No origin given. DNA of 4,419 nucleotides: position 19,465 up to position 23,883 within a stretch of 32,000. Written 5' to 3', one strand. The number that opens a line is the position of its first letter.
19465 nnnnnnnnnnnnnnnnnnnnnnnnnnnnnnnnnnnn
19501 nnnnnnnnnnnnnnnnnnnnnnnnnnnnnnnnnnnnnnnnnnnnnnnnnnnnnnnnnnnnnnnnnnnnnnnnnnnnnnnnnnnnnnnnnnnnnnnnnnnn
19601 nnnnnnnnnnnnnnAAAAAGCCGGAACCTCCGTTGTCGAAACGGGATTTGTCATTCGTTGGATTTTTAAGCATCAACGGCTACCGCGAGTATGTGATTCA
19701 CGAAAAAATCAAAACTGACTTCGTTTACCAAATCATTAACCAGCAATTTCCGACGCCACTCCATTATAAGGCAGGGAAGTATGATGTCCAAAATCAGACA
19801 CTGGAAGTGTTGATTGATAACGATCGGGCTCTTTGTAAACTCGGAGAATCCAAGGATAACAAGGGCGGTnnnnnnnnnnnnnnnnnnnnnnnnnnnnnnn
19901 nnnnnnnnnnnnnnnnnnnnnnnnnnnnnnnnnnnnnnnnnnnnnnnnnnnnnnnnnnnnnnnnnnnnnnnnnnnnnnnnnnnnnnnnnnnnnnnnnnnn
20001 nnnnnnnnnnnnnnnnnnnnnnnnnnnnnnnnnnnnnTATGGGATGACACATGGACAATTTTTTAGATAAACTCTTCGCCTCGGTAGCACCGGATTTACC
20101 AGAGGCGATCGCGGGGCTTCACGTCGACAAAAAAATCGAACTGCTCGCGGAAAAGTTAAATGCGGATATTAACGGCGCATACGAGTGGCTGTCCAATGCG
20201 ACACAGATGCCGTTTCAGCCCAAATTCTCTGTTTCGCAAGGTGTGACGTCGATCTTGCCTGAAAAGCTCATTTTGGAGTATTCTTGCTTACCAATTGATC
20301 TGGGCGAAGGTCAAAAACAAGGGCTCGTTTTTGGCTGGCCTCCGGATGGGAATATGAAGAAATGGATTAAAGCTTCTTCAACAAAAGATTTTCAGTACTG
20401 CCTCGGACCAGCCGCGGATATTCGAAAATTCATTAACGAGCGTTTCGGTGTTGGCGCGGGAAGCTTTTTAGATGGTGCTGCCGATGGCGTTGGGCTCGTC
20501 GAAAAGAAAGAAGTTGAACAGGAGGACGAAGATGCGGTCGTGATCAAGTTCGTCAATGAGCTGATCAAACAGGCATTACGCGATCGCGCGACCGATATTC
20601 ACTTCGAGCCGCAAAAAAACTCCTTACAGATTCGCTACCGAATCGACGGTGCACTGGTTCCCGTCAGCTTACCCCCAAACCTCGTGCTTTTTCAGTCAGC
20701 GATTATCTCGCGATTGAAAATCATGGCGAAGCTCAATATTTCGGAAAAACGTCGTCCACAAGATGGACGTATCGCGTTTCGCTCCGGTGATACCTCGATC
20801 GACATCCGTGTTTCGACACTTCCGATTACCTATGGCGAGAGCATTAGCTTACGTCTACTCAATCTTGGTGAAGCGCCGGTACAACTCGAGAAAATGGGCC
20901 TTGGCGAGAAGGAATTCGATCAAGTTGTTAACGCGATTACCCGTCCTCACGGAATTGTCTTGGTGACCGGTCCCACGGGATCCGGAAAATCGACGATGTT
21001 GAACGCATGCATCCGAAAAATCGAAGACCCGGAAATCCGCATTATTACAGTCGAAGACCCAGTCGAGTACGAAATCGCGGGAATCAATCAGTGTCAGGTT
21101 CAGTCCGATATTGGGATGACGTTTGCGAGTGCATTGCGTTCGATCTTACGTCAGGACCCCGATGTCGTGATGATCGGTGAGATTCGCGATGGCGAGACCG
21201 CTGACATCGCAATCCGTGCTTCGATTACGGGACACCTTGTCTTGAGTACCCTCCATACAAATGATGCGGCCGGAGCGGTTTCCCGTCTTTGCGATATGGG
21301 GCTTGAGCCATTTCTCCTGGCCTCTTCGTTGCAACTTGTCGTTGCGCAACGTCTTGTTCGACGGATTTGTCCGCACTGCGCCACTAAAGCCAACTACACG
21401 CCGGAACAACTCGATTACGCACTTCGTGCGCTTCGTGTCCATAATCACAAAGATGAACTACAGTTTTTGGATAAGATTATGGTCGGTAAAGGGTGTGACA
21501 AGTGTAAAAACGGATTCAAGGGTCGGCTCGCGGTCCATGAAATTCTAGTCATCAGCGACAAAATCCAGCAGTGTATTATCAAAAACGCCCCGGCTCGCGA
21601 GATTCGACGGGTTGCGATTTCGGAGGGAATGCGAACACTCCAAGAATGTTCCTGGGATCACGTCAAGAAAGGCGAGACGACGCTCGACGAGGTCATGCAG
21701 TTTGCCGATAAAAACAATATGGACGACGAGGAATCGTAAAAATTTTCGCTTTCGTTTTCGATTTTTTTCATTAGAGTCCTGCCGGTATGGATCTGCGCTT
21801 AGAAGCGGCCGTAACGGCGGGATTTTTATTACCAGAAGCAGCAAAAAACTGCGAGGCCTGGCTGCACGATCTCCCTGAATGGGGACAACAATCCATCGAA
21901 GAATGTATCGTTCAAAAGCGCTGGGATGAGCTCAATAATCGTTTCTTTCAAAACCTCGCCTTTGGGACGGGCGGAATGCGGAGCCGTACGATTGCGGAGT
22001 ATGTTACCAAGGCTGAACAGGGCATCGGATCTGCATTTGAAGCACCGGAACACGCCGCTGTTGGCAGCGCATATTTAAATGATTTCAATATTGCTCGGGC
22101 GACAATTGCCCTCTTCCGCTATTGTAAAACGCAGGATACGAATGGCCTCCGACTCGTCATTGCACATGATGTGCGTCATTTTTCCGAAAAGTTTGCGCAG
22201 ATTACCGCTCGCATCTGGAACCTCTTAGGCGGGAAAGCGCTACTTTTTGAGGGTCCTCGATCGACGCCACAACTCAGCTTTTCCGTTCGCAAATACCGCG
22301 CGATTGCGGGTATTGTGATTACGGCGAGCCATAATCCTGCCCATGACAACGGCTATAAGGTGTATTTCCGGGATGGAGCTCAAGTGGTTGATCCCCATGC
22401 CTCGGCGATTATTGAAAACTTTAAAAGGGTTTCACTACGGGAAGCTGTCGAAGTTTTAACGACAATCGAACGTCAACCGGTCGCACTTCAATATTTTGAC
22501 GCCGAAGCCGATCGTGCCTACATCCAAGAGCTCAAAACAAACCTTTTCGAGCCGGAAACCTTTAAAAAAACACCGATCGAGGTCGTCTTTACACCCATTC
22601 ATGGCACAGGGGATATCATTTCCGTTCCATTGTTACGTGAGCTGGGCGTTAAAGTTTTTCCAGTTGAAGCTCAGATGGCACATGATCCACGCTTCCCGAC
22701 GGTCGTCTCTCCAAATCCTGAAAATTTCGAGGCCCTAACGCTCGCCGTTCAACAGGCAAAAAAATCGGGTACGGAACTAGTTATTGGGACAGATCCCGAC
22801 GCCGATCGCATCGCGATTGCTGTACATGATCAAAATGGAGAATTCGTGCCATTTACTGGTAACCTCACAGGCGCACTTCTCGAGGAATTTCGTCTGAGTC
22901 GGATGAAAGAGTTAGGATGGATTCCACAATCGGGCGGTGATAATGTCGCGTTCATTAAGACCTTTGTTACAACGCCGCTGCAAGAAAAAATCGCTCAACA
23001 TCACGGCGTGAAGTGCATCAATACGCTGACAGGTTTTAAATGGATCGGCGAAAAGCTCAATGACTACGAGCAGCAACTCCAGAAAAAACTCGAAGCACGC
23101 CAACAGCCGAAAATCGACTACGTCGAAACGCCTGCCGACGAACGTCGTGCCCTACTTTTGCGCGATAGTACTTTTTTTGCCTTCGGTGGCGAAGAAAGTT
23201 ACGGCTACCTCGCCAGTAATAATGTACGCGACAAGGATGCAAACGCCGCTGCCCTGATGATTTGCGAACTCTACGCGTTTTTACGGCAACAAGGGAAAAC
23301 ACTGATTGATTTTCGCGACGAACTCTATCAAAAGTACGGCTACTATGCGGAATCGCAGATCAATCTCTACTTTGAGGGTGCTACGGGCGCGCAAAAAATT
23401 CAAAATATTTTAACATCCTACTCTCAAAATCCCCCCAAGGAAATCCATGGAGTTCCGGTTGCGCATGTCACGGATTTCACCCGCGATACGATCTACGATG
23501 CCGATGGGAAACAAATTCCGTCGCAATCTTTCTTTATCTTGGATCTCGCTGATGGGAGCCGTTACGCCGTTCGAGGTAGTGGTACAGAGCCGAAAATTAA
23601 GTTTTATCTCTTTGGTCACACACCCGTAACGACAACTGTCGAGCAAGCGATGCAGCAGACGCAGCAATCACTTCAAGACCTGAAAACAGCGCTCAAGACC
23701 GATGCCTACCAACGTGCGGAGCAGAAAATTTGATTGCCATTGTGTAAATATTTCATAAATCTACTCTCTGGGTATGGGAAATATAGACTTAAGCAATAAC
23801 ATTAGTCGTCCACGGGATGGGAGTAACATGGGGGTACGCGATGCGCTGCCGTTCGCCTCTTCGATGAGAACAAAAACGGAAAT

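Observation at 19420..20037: Adjacent small exported protein ends in an extreme Asp/Trp/Phe tail, charge-complementary to the secretin tail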

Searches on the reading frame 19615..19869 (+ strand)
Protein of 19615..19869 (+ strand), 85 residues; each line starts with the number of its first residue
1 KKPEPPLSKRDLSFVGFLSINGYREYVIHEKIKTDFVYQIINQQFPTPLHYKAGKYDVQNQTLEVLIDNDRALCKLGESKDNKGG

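Call 55: predict_structure(alignment_id=A5)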
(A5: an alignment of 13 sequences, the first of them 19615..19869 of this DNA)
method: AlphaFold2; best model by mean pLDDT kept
length: 85 residues; sequences in the alignment: 13
mean_pLDDT: 87.9   pTM: 0.74
mean pLDDT of the five models: 87.9, 86.1, 82.8, 82.7, 82.1
residues with pLDDT >= 90: 58; 70-90: 18; 50-70: 5; < 50: 4
segments of 3 or more residues with pLDDT < 50: 82-85
pLDDT, mean of each block of 10 residues (from residue 1): 77 93 93 92 94 96 95 86 42
secondary structure, 60 per line:
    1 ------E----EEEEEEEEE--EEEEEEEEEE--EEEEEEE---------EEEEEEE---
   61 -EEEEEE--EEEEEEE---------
elements in order: E12-20 E23-32 E35-41 E51-57 E62-67 E70-76

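Call 57: fold_search(model_id=the predicted structure, library=pdb)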
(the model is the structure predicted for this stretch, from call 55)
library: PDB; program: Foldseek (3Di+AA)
matches with E <= 10: 712; with E <= 0.001: 0
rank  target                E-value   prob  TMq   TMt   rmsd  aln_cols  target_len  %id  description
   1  7qca_LA0              1.3e-01  0.44  0.32  0.12  17.4       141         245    8  Spraguea lophii ribosome (released 2022-11-30)
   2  7qep_L2               3.0e-01  0.14  0.26  0.11  15.3       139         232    8  Cryo-EM structure of the ribosome from Encephalitozoon cuniculi (released 2022-02-09)
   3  5e4w_C                4.3e-01  0.12  0.25  0.21  14.2       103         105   14  Crystal structure of cpSRP43 chromodomains 2 and 3 in complex with the Alb3 tail (released 2015-12-02)
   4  2r41_C                4.5e-01  0.16  0.28  0.25   7.0        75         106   17  Crystal structure of the protein of unknown function from Enterococcus faecalis (released 2007-09-11)
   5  6anw_A                5.3e-01  0.60  0.37  0.33   5.1        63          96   11  Crystal structure of anti-CRISPR protein AcrF10 (released 2017-10-25)
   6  2pma_B                5.3e-01  0.41  0.38  0.27   9.0        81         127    7  Structural Genomics, the crystal structure of a protein Lpg0085 with unknown function (DUF785) from Legionella pneumop (released 2007-05-22)
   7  2ez6_A                5.6e-01  0.87  0.32  0.13   3.0        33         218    9  Crystal structure of Aquifex aeolicus RNase III (D44N) complexed with product of double-stranded RNA processing (released 2006-02-07)
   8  1yyk_A                6.3e-01  0.85  0.32  0.13   3.0        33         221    9  Crystal structure of RNase III from Aquifex Aeolicus complexed with double-stranded RNA at 2.5-angstrom resolution (released 2005-11-22)
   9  2nug_A                7.0e-01  0.82  0.31  0.13   3.0        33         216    9  Crystal structure of RNase III from Aquifex aeolicus complexed with ds-RNA at 1.7-Angstrom Resolution (released 2007-11-20)
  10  2nug_B                7.0e-01  0.82  0.31  0.13   3.0        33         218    9  Crystal structure of RNase III from Aquifex aeolicus complexed with ds-RNA at 1.7-Angstrom Resolution (released 2007-11-20)
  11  2luu_MODEL_1_A        7.0e-01  0.10  0.25  0.19  25.9       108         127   11  NMR solution structure of midkine-b, mdkb (released 2013-05-01)
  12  3p0c_B                7.8e-01  0.91  0.35  0.28   1.6        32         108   16  Nischarin PX-domain (released 2010-10-13)
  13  8ia0_LA               7.8e-01  0.16  0.31  0.17  18.1       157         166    9  Cryo-EM structure of a Chaetomium thermophilum pre-60S ribosomal subunit - State Puf6 (released 2023-05-17)
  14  6anw_C                8.3e-01  0.47  0.34  0.32   5.1        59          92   14  Crystal structure of anti-CRISPR protein AcrF10 (released 2017-10-25)
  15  6rwe_M                8.3e-01  0.14  0.28  0.08  12.6        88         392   10  RNA Polymerase I Open Complex conformation 2 (released 2019-12-11)
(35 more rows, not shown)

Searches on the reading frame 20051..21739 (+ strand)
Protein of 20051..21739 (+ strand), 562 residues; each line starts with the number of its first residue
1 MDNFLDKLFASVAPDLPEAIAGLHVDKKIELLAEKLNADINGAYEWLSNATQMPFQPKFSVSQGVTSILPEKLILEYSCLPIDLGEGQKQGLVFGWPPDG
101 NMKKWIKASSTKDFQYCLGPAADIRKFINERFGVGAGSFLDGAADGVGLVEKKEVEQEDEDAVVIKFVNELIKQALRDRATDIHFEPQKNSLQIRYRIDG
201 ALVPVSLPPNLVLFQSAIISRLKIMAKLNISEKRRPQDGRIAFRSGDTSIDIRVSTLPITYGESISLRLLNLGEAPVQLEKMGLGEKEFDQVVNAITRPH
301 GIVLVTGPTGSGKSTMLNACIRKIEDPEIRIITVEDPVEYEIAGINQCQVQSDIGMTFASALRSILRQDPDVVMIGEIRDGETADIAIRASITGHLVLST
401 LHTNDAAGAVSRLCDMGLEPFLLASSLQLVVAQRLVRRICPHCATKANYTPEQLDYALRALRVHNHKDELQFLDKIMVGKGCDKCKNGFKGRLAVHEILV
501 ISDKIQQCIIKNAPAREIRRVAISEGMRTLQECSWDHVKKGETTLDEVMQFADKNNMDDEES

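Call 5: search_protein_families(library=pfam, proteins=[window:20051-21739:+], max_evalue=0.01)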
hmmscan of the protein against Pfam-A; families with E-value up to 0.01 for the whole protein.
window:20051-21739:+ (562 aa): 13 families
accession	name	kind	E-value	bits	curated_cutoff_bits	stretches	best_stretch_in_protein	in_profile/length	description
PF00437.27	T2SSE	-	2.7e-131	438.1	24.9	1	158-549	2-369/370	Type II/IV secretion system protein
PF13191.12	AAA_16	-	7.1e-06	27.1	32.6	1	287-350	7-64/167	AAA ATPase domain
PF13555.12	AAA_29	-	9.1e-06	25.8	27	1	288-321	11-43/61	P-loop containing region of AAA domain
PF01637.24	ATPase_2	-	0.00028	21.2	33.2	1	286-361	5-81/225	ATPase domain predominantly from Archaea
PF20720.3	nSTAND3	-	0.0003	20.9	27.2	1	289-341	7-58/155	Novel STAND NTPase 3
PF25199.1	nSTAND_NTPase5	-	0.00056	20.2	34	1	297-341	38-83/145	Novel STAND NTPase 5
PF13173.12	AAA_14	-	0.00062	20.2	27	1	301-389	3-82/129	AAA domain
PF13476.12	AAA_23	-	0.0007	20.7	27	1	299-319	18-38/201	AAA domain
PF13401.12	AAA_22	-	0.00097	19.9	27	1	299-338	4-43/130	AAA domain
PF02492.25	cobW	-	0.0023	18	20.7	1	302-335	2-36/180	CobW/HypB/UreG, nucleotide-binding domain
PF00005.33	ABC_tran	-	0.0028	18.7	25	1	299-358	10-65/137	ABC transporter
PF01580.24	FtsK_SpoIIIE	-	0.0037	17.2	24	1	281-321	24-60/221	FtsK/SpoIIIE family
PF13604.12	AAA_30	-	0.0047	17.1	27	0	293-331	11-49/191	AAA domain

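Call 6: search_protein_families(library=ncbifam, proteins=[window:20051-21739:+], max_evalue=0.01)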
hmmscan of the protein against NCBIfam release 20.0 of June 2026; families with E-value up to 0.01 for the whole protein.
window:20051-21739:+ (562 aa): 25 families
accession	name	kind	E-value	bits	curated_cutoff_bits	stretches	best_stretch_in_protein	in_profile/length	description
TIGR02533.1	type_II_gspE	equivalog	2.4e-160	534.4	630.25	1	152-550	97-484/486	type II secretion system ATPase GspE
TIGR02538.1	type_IV_pilB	equivalog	1.8e-151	505.6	675.65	1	59-550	64-560/564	type IV-A pilus assembly ATPase PilB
NF007755.0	PRK10436.1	equivalog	9.7e-133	443.2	617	1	152-553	73-460/465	type II secretion system protein GspE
NF053534.1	T4PilAsmATPsTfpB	equivalog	4.8e-122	408.3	850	1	154-551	190-581/584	type IV pilus assembly ATPase TfpB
NF041000.1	ATPase_ComGA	equivalog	2.1e-75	253.2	300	1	170-437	2-266/267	competence type IV pilus ATPase ComGA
TIGR01420.1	pilT_fam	subfamily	1.6e-55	188.7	319.1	2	169-438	3-270/343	PilT/PilU family type 4a pilus ATPase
TIGR02525.1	plasmid_TraJ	equivalog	3.3e-30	105.3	368.3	1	264-436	117-298/372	plasmid transfer ATPase TraJ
TIGR02524.1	dot_icm_DotB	equivalog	8.2e-27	94.3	463.3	1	263-415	101-258/358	Dot/Icm type IV secretion system ATPase DotB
TIGR02782.1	TrbB_P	equivalog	2.8e-20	72.8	304.55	1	284-414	121-253/303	P-type conjugative transfer ATPase TrbB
NF010469.0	PRK13894.1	subfamily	2.4e-19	69.8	508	1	288-414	137-265/320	conjugal transfer ATPase TrbB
TIGR02788.1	VirB11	equivalog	8.5e-18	64.4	249.95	1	295-418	140-267/308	P-type DNA transfer ATPase VirB11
NF010407.0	PRK13833.1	subfamily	6e-17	62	499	1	286-416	131-262/323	conjugal transfer protein TrbB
NF058587.1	archaellum_moto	equivalog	2.4e-16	59.6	550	1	303-431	278-412/527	archaellum flagellar ATPase motor FlaI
TIGR03819.1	heli_sec_ATPase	hypoth_equivalog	4.6e-16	58.9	373.15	1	259-422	136-306/340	TadA family conjugal transfer-associated ATPase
NF010475.0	PRK13900.1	equivalog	2.1e-10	40.2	389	1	284-416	144-282/333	type IV secretion system ATPase VirB11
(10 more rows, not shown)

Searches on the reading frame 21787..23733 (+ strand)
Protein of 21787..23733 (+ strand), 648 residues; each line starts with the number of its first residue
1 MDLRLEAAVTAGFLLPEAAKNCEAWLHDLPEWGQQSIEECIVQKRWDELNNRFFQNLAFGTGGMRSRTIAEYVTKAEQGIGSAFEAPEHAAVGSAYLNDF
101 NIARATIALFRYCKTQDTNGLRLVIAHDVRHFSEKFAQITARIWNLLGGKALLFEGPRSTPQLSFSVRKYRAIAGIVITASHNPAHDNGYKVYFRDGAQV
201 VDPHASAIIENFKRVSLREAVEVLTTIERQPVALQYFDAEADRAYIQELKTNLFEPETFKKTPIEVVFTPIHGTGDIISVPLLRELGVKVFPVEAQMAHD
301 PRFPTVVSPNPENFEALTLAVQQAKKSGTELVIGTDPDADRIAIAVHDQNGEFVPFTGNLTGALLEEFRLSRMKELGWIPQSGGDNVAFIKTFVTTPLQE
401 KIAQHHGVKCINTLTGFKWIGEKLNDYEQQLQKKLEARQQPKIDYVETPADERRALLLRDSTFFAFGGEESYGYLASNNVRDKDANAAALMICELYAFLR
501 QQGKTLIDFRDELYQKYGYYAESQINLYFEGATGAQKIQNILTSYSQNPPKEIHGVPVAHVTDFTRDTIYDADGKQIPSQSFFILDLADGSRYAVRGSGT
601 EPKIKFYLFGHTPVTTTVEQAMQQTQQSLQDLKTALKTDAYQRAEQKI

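Call 16: search_protein_families(library=pfam, proteins=[window:21787-23733:+], max_evalue=0.001)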
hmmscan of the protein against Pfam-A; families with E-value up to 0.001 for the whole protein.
window:21787-23733:+ (648 aa): 3 families
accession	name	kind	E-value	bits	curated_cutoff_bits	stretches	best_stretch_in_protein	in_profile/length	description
PF02878.22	PGM_PMM_I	-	8.4e-31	106.9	22.5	1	94-216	15-135/138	Phosphoglucomutase/phosphomannomutase, alpha/beta/alpha domain I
PF02879.22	PGM_PMM_II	-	3.3e-23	82.6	29.3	1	244-350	2-102/103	Phosphoglucomutase/phosphomannomutase, alpha/beta/alpha domain II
PF02880.22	PGM_PMM_III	-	3.4e-16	59.9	20.7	2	462-517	64-115/115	Phosphoglucomutase/phosphomannomutase, alpha/beta/alpha domain III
